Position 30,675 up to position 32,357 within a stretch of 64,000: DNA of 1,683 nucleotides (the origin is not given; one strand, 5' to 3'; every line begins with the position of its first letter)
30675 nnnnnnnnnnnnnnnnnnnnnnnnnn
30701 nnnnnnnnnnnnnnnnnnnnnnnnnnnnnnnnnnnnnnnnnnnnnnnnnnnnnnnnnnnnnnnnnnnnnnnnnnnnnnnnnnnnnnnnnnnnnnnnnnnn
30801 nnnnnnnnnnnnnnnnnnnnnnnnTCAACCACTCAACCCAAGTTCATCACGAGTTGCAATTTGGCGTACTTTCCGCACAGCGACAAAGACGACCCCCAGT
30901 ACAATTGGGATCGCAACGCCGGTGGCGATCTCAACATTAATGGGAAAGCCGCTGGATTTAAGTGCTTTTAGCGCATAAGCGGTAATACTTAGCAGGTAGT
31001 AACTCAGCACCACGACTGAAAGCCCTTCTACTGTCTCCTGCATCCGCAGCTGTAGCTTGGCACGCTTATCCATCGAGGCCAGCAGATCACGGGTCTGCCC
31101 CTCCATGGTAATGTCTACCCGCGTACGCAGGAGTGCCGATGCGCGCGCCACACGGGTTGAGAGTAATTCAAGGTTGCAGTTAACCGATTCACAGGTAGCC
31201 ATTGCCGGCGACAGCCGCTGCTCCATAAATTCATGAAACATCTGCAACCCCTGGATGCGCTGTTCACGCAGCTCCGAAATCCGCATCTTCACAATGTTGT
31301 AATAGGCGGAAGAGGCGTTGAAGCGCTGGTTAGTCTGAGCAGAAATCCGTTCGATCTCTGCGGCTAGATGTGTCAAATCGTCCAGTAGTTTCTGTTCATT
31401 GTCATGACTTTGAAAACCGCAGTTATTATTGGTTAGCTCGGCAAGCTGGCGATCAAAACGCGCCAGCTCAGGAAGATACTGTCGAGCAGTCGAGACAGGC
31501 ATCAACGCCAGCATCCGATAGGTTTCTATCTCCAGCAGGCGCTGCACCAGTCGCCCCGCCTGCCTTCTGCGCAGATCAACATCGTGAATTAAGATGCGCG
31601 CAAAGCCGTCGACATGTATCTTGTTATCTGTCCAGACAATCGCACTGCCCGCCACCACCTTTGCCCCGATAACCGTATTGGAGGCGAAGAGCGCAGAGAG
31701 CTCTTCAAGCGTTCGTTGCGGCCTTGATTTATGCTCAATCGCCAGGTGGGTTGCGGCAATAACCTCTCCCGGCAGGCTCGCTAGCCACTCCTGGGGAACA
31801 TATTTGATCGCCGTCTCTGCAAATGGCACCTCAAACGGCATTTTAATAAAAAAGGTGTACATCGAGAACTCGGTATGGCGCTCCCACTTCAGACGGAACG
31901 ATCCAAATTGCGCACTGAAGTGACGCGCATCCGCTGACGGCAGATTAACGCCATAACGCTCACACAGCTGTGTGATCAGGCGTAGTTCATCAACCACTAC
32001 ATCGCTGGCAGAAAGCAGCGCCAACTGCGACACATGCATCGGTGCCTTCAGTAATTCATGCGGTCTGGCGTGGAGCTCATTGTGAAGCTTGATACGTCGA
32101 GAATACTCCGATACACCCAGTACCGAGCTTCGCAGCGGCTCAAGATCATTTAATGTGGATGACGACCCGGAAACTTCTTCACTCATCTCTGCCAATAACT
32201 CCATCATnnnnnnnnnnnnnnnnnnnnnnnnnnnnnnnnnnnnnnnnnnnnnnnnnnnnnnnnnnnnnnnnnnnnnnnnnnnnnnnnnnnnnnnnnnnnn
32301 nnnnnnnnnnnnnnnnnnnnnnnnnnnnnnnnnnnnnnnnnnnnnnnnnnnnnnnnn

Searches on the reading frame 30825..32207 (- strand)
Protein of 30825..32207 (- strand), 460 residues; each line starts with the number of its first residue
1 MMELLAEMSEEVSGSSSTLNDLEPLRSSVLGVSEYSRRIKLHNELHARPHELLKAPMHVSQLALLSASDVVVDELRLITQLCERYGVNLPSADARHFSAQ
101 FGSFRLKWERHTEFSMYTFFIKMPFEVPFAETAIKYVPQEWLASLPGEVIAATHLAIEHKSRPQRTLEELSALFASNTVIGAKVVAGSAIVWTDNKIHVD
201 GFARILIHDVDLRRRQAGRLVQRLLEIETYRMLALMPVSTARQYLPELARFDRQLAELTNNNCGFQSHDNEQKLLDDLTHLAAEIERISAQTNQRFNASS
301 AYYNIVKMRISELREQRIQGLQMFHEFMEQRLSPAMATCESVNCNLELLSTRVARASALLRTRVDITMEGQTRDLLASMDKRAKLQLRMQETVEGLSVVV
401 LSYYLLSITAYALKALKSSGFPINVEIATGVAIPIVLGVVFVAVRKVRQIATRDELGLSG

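Call 3: search_protein_families(library=pfam, proteins=[window:30825-32207:-], max_evalue=0.01)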
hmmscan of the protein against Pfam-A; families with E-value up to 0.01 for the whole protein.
window:30825-32207:- (460 aa): 1 family
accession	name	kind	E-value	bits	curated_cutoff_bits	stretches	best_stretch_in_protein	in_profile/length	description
PF11902.13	DUF3422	-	1.4e-161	538.8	25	1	34-449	2-416/418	Protein of unknown function (DUF3422)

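Call 4: search_protein_families(library=ncbifam, proteins=[window:30825-32207:-], max_evalue=0.01)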
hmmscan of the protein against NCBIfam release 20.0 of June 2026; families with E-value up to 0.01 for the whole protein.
window:30825-32207:- (460 aa): 0 families

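Call 7: find_homologous_proteins(query=window:30825-32207:-, max_evalue=0.00001)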
Query window:30825-32207:- (460 aa): 5553 proteins with E <= 0.00001 among 8000 candidates; the best 120 are listed.
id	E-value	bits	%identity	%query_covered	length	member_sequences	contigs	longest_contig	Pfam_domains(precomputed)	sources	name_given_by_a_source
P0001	8.4e-261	883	89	98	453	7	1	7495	PF11902.14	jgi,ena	-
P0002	3.9e-243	825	84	97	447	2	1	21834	PF11902.14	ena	-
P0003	1.4e-239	814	83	97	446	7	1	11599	PF11902.14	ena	-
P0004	1.6e-239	813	81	97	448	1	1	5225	PF11902.14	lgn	-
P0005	1.9e-239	813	83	97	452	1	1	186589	PF11902.14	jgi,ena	-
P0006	1.5e-237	807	82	95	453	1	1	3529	PF11902.14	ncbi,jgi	-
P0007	1.6e-237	807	83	95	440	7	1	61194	PF11902.14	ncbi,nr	ncbi:MAG: DUF3422 domain-containing protein [Gammaproteobacteria bacterium]|nr:DUF3422 domain-contai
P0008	1.1e-235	801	81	97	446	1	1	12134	PF11902.14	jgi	-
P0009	3.7e-234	796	82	94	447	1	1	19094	PF11902.14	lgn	-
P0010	1.5e-232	790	79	97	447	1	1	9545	PF11902.14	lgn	-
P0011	4.9e-232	789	81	97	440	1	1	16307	PF11902.14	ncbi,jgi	-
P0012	1.5e-230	784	82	94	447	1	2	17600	PF11902.14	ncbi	-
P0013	4.5e-224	762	77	97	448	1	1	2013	PF11902.14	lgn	-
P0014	5.6e-224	762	77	97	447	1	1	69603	PF11902.14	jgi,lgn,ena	-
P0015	1.9e-222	757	78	97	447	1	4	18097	PF11902.14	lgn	-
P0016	1.5e-204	698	74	94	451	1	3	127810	PF11902.14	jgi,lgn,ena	-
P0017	1.0e-202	692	74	94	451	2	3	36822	PF11902.14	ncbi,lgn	-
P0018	7.3e-202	689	72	98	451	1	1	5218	PF11902.14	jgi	-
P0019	2.6e-192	658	68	97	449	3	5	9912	PF11902.14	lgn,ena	-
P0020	1.4e-189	649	68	94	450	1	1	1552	PF11902.14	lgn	-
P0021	2.5e-183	628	67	93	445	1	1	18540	PF11902.14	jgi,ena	-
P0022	5.6e-183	627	65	95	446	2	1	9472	PF11902.14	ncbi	-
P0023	1.9e-182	625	64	97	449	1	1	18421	PF11902.14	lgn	-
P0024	1.2e-181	623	64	97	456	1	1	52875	PF11902.14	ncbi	-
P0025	5.1e-181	621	65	96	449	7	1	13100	PF11902.14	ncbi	-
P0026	9.8e-181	620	63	98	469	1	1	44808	PF11902.14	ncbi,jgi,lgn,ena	-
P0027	1.0e-180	620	65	94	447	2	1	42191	PF11902.14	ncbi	-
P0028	1.2e-180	619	64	97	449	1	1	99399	PF11902.14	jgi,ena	-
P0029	2.5e-180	618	65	94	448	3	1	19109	PF11902.14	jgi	-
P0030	3.1e-180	618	64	97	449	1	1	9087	PF11902.14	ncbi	-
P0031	4.4e-180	618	64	97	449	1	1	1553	PF11902.14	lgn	-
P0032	4.7e-180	617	63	97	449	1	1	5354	PF11902.14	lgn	-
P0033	9.5e-180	616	65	93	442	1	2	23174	PF11902.14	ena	-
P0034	1.1e-179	616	65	93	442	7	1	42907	PF11902.14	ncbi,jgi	-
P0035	1.1e-179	616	64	97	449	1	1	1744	PF11902.14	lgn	-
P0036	2.1e-179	615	66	95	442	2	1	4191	PF11902.14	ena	-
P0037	8.1e-179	613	64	96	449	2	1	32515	PF11902.14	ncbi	-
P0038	9.0e-179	613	63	96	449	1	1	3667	PF11902.14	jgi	jgi:uncharacterized membrane-anchored protein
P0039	9.2e-179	613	63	97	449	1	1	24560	PF11902.14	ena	-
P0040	1.7e-178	612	63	96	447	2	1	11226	PF11902.14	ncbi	-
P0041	2.7e-178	612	66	90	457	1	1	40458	PF11902.14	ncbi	-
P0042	2.7e-178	612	63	97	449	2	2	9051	PF11902.14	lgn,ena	-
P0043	3.4e-178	611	64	93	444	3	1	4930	PF11902.14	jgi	-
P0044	5.1e-178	611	64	94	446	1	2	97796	PF11902.14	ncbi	-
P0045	7.0e-178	610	64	94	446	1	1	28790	PF11902.14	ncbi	-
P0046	9.8e-178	610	64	95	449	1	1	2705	PF11902.14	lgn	-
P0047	1.8e-177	609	63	97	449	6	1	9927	PF11902.14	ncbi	-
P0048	2.6e-177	608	63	96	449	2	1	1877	PF11902.14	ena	-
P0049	4.2e-177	608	62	97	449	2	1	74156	PF11902.14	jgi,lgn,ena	-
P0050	4.9e-177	608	62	97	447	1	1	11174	PF11902.14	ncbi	-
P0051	6.0e-177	607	63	97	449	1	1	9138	PF11902.14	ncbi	-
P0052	6.5e-177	607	62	96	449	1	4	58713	PF11902.14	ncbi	-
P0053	1.5e-176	606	64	97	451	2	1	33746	PF11902.14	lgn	-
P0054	3.6e-176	605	63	96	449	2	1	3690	PF11902.14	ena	-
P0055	6.1e-176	604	63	95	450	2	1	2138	PF11902.14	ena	-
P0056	7.4e-176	604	63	96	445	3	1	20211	PF11902.14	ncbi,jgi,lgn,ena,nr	ncbi:MAG: DUF3422 domain-containing protein [Gammaproteobacteria bacterium]|nr:DUF3422 domain-contai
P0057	7.8e-176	604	64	92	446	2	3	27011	PF11902.14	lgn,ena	-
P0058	1.8e-175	602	63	96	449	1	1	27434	PF11902.14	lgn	-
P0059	2.1e-175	602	63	93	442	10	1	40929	PF11902.14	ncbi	-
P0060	2.5e-175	602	64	91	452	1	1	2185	PF11902.14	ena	-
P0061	2.9e-175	602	63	97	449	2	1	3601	PF11902.14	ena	-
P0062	3.7e-175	601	66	91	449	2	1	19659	PF11902.14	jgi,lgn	-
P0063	3.7e-175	601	63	97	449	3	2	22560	PF11902.14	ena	-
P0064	4.3e-175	601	62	97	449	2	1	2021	PF11902.14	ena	-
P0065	4.6e-175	601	63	95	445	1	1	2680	PF11902.14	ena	-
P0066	5.8e-175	601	65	94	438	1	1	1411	PF11902.14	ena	-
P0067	8.5e-175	600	64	93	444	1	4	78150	PF11902.14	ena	-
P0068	1.3e-174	600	64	92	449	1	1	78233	PF11902.14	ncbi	-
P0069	1.5e-174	599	62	95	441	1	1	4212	PF11902.14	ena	-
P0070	1.6e-174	599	61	96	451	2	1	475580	PF11902.14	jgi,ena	-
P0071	2.2e-174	599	64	93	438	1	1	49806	PF11902.14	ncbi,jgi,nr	ncbi:MAG: DUF3422 domain-containing protein [Gammaproteobacteria bacterium]|nr:DUF3422 domain-contai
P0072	2.4e-174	599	63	97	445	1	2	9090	PF11902.14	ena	-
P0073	3.5e-174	598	63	94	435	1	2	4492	PF11902.14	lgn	-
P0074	6.4e-174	597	62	95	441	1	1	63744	PF11902.14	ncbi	-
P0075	6.5e-174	597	64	94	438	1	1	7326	PF11902.14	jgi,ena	-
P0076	6.9e-174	597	62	97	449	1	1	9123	PF11902.14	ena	-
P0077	8.6e-174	597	63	93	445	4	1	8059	PF11902.14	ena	-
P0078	1.2e-173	596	64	94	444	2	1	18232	PF11902.14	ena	-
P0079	1.4e-173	596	61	97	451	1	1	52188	PF11902.14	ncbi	-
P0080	1.6e-173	596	62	97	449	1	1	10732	PF11902.14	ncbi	-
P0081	2.1e-173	596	61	96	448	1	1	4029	PF11902.14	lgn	-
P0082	2.6e-173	595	63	94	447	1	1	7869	PF11902.14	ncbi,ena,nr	ncbi:MAG TPA: DUF3422 domain-containing protein [Gammaproteobacteria bacterium]|nr:DUF3422 domain-co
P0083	1.1e-172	593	62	97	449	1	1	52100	PF11902.14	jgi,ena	-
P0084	1.2e-172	593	62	93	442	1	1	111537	PF11902.14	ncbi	-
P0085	2.1e-172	592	63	94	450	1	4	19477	PF11902.14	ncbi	-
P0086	3.0e-172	592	60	93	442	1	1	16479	PF11902.14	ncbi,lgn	-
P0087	6.1e-172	591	63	95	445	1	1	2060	PF11902.14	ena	-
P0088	6.6e-172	591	63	93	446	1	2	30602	PF11902.14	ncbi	-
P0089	1.1e-171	590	62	94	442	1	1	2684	PF11902.14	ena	-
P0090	1.2e-171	590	61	95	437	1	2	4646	PF11902.14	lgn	-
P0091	1.5e-171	589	62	97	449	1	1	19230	PF11902.14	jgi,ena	-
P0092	1.5e-171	589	62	93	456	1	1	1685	PF11902.14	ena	-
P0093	1.8e-171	589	62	95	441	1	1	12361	PF11902.14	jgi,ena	-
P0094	5.6e-171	588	61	96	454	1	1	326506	PF11902.14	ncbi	-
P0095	6.2e-171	587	61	96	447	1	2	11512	PF11902.14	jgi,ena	-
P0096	9.2e-171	587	62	97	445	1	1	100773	PF11902.14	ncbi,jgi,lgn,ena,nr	ncbi:MAG: DUF3422 domain-containing protein [Gammaproteobacteria bacterium]|nr:DUF3422 domain-contai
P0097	9.5e-171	587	65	91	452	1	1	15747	PF11902.14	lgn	-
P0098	2.1e-170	586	64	92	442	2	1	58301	PF11902.14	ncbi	-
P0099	3.0e-170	585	63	92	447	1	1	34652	PF11902.14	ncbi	-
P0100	3.6e-170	585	64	92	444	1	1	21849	PF11902.14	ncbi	-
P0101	4.1e-170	585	60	96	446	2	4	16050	PF11902.14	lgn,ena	-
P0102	4.3e-170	585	63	93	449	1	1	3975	PF11902.14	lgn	-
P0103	7.4e-170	584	60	96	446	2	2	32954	PF11902.14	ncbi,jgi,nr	ncbi:DUF3422 domain-containing protein [bacterium AH-315-E07]|nr:DUF3422 domain-containing protein [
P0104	2.7e-169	582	60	97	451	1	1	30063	PF11902.14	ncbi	ncbi:DUF3422 family protein [Pseudomonadota bacterium]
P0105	3.1e-169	582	62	95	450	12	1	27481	PF11902.14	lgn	-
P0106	3.4e-169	582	63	95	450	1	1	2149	PF11902.14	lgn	-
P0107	3.8e-169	582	62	93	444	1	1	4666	PF11902.14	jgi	jgi:uncharacterized membrane-anchored protein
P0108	4.5e-169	581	61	96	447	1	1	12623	PF11902.14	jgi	jgi:uncharacterized membrane-anchored protein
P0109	4.9e-169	581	60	97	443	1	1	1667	PF11902.14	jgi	jgi:uncharacterized membrane-anchored protein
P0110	5.2e-169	581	60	97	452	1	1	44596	PF11902.14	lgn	-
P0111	6.5e-169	581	59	98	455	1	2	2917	PF11902.14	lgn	-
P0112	2.2e-168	579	61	96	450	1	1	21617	PF11902.14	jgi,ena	-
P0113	2.3e-168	579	64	92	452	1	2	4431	PF11902.14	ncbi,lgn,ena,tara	tara:strand:- start:568 stop:1926 length:1359 start_codon:yes stop_codon:yes gene_type:complete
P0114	3.4e-167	575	62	91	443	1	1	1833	PF11902.14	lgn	-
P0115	7.3e-167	574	61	94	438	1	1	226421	PF11902.14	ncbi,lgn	-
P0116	1.3e-166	573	59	96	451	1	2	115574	PF11902.14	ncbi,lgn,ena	-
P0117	3.5e-166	572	59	96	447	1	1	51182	PF11902.14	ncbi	-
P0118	3.6e-166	572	62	93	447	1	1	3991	PF11902.14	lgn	-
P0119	5.1e-166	571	61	94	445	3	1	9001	PF11902.14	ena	-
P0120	2.1e-164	566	59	93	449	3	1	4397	PF11902.14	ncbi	-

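Call 10: find_encoding_contigs(protein=P0005, flank=10000, max_places=3)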
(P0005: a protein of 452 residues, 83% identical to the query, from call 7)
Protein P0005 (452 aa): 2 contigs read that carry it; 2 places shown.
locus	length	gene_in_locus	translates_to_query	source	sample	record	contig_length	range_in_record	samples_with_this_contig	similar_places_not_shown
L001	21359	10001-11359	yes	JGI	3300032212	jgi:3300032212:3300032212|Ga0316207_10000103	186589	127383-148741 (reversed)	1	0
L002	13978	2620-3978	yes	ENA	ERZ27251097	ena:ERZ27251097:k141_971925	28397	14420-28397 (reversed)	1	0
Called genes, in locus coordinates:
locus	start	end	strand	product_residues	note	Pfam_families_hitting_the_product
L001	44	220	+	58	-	-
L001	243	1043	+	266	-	-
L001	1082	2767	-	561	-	PF03797:Autotransporter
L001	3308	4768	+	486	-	PF00069:Pkinase, PF07714:PK_Tyr_Ser-Thr, PF03109:ABC1 (weak)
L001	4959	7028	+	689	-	PF08238:Sel1, PF00656:Peptidase_C14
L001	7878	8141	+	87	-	-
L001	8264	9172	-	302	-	PF00990:GGDEF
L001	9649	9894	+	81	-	PF08670:MEKHLA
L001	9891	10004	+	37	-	-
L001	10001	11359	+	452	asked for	PF11902:DUF3422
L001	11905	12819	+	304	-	PF03446:NAD_binding_2, PF00393:6PGD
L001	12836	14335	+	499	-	PF00479:G6PD_N, PF02781:G6PD_C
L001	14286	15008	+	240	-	PF01182:Glucosamine_iso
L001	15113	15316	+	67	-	-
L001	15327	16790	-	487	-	PF08323:Glyco_transf_5, PF13439:Glyco_transf_4 (weak), PF00534:Glycos_transf_1, PF13692:Glyco_trans_1_4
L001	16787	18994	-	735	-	PF22019:GlgB_N (weak), PF02922:CBM_48, PF00128:Alpha-amylase, PF02806:Alpha-amylase_C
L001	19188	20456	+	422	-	PF00483:NTP_transferase, PF12804:NTP_transf_3 (faint), PF24894:Hexapep_GlmU, PF25084:LbH_EIF2B, PF25087:GMPPB_C (weak), PF25247:LbH_GLGC (weak)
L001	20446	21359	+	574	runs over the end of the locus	PF03065:Glyco_hydro_57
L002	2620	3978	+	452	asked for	PF11902:DUF3422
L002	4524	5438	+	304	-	PF03446:NAD_binding_2, PF00393:6PGD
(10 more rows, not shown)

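Call 11: find_related_loci(query=A1, collection=genome_contigs, flank=8000)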
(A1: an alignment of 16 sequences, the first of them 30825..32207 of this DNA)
Query A1 (460 aa) in genome_contigs; peptide patterns used: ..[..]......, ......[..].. (x = any residue, [..] = any of these).
398 stretches matched a pattern; 374 encode a relative of the query (tblastn E <= 1e-3); the best 80 are kept; 80 distinct loci.
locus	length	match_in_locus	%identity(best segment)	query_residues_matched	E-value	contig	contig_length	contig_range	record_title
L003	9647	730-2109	97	1-460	0e+0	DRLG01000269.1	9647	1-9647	MAG TPA_asm: Chromatiales bacterium isolate HyVt-459 HyVt-459_k145_732167, whole genome shotgun sequence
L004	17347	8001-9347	86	6-454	0e+0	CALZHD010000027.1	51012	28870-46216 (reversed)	MAG: uncultured Gammaproteobacteria bacterium isolate FO_M_Gamma_033.1 genome assembly, contig: scaffold_1293, whole gen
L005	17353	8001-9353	82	8-458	0e+0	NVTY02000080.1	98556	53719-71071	MAG: Thiotrichaceae bacterium isolate NORP103 MHASMcontig_229897, whole genome shotgun sequence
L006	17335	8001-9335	82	14-454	0e+0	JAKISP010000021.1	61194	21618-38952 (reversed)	MAG: Gammaproteobacteria bacterium isolate D96SM.bin.20 NODE_340_length_61194_cov_20.335173, whole genome shotgun sequen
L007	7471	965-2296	81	4-454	0e+0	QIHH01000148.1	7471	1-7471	MAG: Gammaproteobacteria bacterium isolate SZUA-128 Ga0063293_10012906, whole genome shotgun sequence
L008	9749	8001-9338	80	2-454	0e+0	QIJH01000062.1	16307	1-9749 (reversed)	MAG: Chromatiaceae bacterium isolate SZUA-76 Ga0063293_10003126, whole genome shotgun sequence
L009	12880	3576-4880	81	4-438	0e+0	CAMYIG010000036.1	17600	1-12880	MAG: uncultured Gammaproteobacteria bacterium isolate FO_M_Gamma_032.1 genome assembly, contig: scaffold_2303, whole gen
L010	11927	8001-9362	72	4-456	0e+0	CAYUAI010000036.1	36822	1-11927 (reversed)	MAG TPA_asm: uncultured Chromatiales bacterium isolate SRP128015_co1_174 genome assembly, contig: NODE_1112_length_36822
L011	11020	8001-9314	65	12-449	0e+0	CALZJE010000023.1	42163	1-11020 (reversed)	MAG: uncultured Ectothiorhodospiraceae bacterium isolate FO_M_Gamma_061.1 genome assembly, contig: scaffold_497, whole g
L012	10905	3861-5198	64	8-453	0e+0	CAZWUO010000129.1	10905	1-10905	MAG TPA_asm: uncultured Ectothiorhodospiraceae bacterium isolate SRP128015_co3_147 genome assembly, contig: NODE_7081_le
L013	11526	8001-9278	65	24-449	0e+0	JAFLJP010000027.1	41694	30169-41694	MAG: Gammaproteobacteria bacterium isolate MC-02 c_000001157751, whole genome shotgun sequence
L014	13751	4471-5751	65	24-450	0e+0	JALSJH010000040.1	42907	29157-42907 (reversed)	MAG: Chromatiales bacterium isolate 354-166_metabat2_scaf2bin.081 354-166_scaffold_172_c2, whole genome shotgun sequence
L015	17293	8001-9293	64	19-449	0e+0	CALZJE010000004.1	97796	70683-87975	MAG: uncultured Ectothiorhodospiraceae bacterium isolate FO_M_Gamma_061.1 genome assembly, contig: scaffold_106, whole g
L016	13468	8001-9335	62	6-450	0e+0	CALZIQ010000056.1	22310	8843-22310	MAG: uncultured Chromatiaceae bacterium isolate FO_M_Gamma_048.3 genome assembly, contig: NODE_162_length_22310_cov_3.73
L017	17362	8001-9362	63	1-454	0e+0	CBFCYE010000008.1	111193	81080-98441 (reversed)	MAG TPA_asm: uncultured Gammaproteobacteria bacterium isolate SRR26215679_binner12_Refined_162 genome assembly, contig:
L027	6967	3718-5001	61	26-453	4e-174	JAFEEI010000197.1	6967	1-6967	MAG: Proteobacteria bacterium isolate SZAS AMP-66 PROT-AMP-5__197__length-6967, whole genome shotgun sequence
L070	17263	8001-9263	60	30-450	5e-166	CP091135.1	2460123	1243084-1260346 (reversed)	MAG: Nitrosomonas sp. isolate MAG_42 chromosome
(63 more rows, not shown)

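Call 35: search_protein_families(library=pfam, proteins=[L070:9297-10889:-, L027:2032-2619:+, L004:9569-10144:+, L004:10214-10753:-], max_evalue=0.001)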
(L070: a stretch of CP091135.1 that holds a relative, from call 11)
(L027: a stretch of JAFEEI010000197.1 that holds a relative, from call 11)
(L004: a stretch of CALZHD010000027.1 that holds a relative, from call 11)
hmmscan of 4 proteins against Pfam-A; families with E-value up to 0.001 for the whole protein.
L070:9297-10889:- (530 aa): 2 families
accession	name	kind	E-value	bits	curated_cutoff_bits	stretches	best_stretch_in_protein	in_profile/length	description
PF03313.21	SDH_alpha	-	4.6e-84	282.6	26.4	1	259-518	2-260/260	Serine dehydratase alpha chain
PF03315.21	SDH_beta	-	8.7e-49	166.2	26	1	69-223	1-152/155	Serine dehydratase beta chain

L027:2032-2619:+ (195 aa): 1 family
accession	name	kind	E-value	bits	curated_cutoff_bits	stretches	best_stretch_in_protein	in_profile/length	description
PF03061.28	4HBT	-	1.1e-12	48.5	20.6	1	89-161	1-73/79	Thioesterase superfamily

L004:9569-10144:+ (191 aa): 2 families
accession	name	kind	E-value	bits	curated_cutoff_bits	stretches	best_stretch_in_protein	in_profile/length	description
PF03831.20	YjdM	-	1.4e-25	89.4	23.2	1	125-190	2-69/69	PhnA domain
PF08274.17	Zn_Ribbon_YjdM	-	4.7e-06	26.9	30.8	1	13-51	3-29/30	PhnA Zinc-Ribbon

L004:10214-10753:- (179 aa): 1 family
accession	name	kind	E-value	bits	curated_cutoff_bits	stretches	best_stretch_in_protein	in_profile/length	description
PF02627.25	CMD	-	3.1e-09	37.1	23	1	45-116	5-77/84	Carboxymuconolactone decarboxylase family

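Call 36: search_solved_structures(query=A1, max_evalue=10)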
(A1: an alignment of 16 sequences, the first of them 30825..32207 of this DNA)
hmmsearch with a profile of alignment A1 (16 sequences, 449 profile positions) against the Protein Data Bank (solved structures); distinct sequences matched with E-value up to 10: 1.
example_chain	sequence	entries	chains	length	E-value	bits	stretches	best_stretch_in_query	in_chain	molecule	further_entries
3j7a_R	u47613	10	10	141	1.1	11.4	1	6-91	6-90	40S ribosomal protein eS12 | 40S ribosomal protein S12 | Small ribosomal subunit protein eS12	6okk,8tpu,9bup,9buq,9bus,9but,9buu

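Call 40: search_protein_families(library=pfam, proteins=[L005:9673-13437:+, L006:9883-10263:+, L006:10303-11571:-, L007:2463-2837:+, L007:4293-5024:+, L009:5016-5594:+, L009:5601-5957:+, L010:6363-7442:+, L010:7455-7970:+, L010:11009-11497:+], max_evalue=0.001)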
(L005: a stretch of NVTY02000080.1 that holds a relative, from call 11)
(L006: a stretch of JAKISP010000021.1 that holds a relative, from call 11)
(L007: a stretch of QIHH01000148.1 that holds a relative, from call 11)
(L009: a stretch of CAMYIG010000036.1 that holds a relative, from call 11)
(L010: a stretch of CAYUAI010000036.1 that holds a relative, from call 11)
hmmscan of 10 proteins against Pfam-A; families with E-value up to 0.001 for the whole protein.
L005:9673-13437:+ (1254 aa): 9 families
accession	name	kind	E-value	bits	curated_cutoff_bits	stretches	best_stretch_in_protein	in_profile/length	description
PF13426.13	PAS_9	-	8.4e-35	119.6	27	3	278-382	2-103/103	PAS domain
PF00989.32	PAS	-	2.9e-34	117.9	22.6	3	527-637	2-110/113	PAS fold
PF03707.21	MHYT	-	3.4e-34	117.1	21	3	66-111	1-46/59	Bacterial signalling protein N terminal repeat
PF02518.31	HATPase_c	-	9.7e-29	100.5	26.4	1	776-888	1-110/111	Histidine kinase-, DNA gyrase B-, and HSP90-like ATPase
PF00072.30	Response_reg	-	5.1e-22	78.6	30.2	1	916-1027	1-109/111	Response regulator receiver domain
PF00512.31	HisKA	-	1.3e-21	76.8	26.9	1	664-729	2-66/66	His Kinase A (phospho-acceptor) domain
PF08448.16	PAS_4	-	7.2e-17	62.1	23.1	1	273-385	1-110/110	PAS fold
PF13188.13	PAS_8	-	4e-16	58.7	21.8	1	395-451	1-54/65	PAS domain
PF24820.1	Diguanyl_cycl_sensor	-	2.8e-07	30.9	28.1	0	277-316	6-45/109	Diguanylate cyclase-like sensor domain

L006:9883-10263:+ (126 aa): 2 families
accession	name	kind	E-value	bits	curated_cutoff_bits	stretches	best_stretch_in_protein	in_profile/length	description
PF00072.30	Response_reg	-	3.3e-21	76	30.2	1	8-118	1-109/111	Response regulator receiver domain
PF23198.2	PDE8A_N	-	8.5e-05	22.9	29.6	1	7-84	11-90/147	PDE8A-like, N-terminal domain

L006:10303-11571:- (422 aa): 2 families
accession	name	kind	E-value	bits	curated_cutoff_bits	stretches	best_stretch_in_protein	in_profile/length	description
PF00370.27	FGGY_N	-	3.5e-28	99.3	28.8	1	4-235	2-244/245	FGGY family of carbohydrate kinases, N-terminal domain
PF02782.22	FGGY_C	-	3.8e-17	63.2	27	1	246-420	2-195/198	FGGY family of carbohydrate kinases, C-terminal domain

L007:2463-2837:+ (124 aa): 0 families

L007:4293-5024:+ (243 aa): 0 families

L009:5016-5594:+ (192 aa): 2 families
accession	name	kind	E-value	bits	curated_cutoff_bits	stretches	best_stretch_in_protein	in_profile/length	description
PF03831.20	YjdM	-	2.2e-26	91.9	23.2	1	126-190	2-68/69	PhnA domain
PF08274.17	Zn_Ribbon_YjdM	-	6.7e-05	23.3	30.8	1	18-53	3-29/30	PhnA Zinc-Ribbon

L009:5601-5957:+ (118 aa): 1 family
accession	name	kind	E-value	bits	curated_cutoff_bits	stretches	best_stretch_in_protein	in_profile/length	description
PF13248.11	Zn_ribbon_3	-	0.00088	19.1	27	0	84-96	2-13/26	zinc-ribbon domain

L010:6363-7442:+ (359 aa): 1 family
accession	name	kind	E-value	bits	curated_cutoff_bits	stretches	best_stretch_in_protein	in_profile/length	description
PF04434.22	SWIM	-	0.00014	21.8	19.6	1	154-177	9-35/38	SWIM zinc finger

L010:7455-7970:+ (171 aa): 1 family
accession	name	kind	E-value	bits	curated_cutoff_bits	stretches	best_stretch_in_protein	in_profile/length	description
PF02342.23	TerD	-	2.2e-31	109.2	25.3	1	4-167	6-187/187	TerD domain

L010:11009-11497:+ (162 aa): 1 family
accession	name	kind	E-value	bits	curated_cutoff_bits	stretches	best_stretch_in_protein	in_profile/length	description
PF10071.14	DUF2310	-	2.3e-06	27.5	25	1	9-158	91-247/255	Zn-ribbon-containing, possibly nucleic-acid-binding protein (DUF2310)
